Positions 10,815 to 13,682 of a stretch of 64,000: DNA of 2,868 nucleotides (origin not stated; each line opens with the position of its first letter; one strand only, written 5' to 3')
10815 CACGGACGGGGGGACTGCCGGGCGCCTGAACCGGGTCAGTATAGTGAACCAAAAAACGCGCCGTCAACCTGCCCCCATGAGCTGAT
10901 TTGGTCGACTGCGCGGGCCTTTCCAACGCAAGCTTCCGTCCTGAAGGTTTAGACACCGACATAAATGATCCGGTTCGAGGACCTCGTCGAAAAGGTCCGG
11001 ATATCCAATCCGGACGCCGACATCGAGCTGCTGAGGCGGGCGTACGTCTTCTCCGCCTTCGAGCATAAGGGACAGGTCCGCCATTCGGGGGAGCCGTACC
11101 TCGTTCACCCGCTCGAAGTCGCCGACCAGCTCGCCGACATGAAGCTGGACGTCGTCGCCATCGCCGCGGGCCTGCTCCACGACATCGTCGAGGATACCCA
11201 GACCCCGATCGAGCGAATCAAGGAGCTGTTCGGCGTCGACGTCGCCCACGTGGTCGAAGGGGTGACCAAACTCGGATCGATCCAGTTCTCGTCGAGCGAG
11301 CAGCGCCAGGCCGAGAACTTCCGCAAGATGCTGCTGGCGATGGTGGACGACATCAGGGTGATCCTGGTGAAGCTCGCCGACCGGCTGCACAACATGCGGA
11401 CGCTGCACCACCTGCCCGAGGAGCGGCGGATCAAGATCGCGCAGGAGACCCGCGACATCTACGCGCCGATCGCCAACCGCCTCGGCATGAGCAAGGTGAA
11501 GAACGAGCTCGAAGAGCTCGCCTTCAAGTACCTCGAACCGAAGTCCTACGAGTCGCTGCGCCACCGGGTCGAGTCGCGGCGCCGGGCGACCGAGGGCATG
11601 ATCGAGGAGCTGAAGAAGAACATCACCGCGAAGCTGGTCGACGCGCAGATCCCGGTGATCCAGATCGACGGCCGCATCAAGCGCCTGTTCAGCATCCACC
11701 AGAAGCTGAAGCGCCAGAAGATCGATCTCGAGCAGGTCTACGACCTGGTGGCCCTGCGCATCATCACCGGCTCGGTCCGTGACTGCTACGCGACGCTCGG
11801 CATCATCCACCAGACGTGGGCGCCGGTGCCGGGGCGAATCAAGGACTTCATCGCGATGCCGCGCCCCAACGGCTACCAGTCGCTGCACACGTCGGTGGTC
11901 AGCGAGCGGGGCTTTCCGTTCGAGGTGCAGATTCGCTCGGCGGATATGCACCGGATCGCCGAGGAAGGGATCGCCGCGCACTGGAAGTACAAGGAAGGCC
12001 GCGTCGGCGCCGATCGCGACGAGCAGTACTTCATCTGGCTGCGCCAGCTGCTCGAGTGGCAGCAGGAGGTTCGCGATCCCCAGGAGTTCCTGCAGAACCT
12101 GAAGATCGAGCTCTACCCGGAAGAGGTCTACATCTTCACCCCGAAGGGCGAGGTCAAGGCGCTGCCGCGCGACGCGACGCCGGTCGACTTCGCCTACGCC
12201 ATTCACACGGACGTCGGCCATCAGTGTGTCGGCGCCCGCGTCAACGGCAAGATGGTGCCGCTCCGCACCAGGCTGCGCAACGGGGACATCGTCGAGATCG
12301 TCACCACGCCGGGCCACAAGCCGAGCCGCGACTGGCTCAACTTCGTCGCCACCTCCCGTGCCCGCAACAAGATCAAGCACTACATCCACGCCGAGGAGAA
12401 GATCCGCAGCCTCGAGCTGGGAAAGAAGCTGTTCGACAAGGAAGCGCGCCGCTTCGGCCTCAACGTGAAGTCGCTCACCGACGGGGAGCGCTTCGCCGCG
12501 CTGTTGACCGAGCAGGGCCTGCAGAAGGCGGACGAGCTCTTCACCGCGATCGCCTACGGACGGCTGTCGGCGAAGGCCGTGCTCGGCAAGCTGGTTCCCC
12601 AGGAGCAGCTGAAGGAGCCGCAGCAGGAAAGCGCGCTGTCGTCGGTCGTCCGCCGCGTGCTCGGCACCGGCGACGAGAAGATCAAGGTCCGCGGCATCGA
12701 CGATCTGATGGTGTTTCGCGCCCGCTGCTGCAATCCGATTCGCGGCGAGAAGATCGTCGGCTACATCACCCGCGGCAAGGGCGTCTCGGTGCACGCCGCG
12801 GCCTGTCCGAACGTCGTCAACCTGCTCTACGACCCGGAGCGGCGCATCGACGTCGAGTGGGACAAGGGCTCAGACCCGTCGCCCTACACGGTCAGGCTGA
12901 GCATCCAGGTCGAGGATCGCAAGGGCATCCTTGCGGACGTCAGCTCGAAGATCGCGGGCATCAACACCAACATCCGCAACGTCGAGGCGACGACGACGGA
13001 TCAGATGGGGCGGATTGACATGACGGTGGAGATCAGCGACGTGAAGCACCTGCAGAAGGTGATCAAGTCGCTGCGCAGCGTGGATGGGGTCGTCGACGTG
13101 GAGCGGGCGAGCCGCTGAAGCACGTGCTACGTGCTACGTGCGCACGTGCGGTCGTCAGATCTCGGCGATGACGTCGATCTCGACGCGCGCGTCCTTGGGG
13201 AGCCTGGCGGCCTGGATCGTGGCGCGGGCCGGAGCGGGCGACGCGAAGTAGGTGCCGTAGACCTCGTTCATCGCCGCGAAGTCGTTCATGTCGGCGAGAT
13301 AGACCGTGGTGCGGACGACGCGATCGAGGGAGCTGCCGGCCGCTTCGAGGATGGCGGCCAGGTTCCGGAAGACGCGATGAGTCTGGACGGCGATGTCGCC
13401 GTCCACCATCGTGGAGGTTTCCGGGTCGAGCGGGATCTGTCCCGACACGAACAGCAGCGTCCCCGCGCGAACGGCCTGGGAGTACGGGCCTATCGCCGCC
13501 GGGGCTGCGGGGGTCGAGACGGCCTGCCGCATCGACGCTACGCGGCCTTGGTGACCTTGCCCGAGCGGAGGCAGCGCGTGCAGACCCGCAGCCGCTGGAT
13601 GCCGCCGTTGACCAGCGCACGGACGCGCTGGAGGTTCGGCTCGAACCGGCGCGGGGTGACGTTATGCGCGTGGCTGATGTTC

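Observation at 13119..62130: Intergenic spacers across the window are filled with tandem 7-nt (G3N4) and 9-nt repeat arrays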

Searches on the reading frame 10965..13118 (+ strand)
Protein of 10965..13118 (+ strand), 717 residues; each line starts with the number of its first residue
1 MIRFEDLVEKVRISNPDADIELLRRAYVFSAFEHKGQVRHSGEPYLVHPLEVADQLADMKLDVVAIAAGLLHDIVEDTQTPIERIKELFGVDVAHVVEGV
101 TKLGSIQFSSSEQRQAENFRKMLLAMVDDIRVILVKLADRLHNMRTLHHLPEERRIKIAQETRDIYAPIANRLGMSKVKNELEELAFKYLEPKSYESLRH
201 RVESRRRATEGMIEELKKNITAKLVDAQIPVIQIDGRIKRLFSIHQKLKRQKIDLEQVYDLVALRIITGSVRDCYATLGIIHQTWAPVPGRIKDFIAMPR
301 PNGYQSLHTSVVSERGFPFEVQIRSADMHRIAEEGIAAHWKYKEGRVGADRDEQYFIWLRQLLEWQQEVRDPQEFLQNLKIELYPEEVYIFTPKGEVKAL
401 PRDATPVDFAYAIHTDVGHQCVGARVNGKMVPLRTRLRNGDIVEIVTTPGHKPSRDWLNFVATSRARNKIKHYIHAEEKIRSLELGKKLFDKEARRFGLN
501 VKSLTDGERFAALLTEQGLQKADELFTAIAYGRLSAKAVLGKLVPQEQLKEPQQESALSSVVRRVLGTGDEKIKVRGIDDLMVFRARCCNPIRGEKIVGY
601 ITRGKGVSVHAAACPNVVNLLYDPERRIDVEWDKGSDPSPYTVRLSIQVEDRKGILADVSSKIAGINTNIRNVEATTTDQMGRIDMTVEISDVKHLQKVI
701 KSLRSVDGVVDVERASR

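Call 6: find_encoding_contigs(protein=window:10965-13118:+, flank=10000, max_places=6)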
Protein window:10965-13118:+ (717 aa): no gene with exactly this product is on record in the collection.

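Call 7: search_protein_families(library=pfam, proteins=[window:10965-13118:+])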
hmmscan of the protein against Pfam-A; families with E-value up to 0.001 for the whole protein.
window:10965-13118:+ (717 aa): 8 families
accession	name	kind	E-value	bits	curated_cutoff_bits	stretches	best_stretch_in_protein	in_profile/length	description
PF13328.12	HD_4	-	3.9e-51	173.3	27.2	1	26-175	1-155/156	HD domain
PF04607.23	RelA_SpoT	-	1.4e-39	135.3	27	1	236-345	1-111/113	Region found in RelA / SpoT proteins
PF02824.27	TGS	-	6.9e-26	90.5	22.2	1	388-447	1-60/60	TGS domain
PF13291.12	ACT_4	-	5.3e-22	78.7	27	1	639-714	3-80/80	ACT domain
PF01966.28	HD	-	7.5e-13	49.2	22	1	46-144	2-116/116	HD domain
PF01842.31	ACT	-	1.3e-08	34.8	27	1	644-707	2-65/66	ACT domain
PF19296.4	RelA_AH_RIS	-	4e-07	30.7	23.8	1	459-617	2-175/185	RelA/SpoT, AH and RIS domains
PF22629.2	ACT_AHAS_ss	-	5.5e-07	30.1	27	1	645-710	1-66/67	AHAS small subunit-like ACT domain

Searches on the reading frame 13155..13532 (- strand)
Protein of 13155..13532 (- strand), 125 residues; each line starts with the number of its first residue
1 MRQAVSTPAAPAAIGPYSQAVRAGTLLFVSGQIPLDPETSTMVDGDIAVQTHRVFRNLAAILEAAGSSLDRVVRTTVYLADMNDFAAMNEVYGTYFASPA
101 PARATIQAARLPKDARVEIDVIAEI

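Call 45: search_protein_families(library=pfam, proteins=[window:13155-13532:-], max_evalue=0.01)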
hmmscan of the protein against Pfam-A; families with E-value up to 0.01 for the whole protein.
window:13155-13532:- (125 aa): 1 family
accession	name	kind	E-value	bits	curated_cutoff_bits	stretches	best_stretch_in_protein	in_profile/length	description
PF01042.26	Ribonuc_L-PSP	-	2.1e-45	154.1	27.3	1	9-124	3-120/121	Endoribonuclease L-PSP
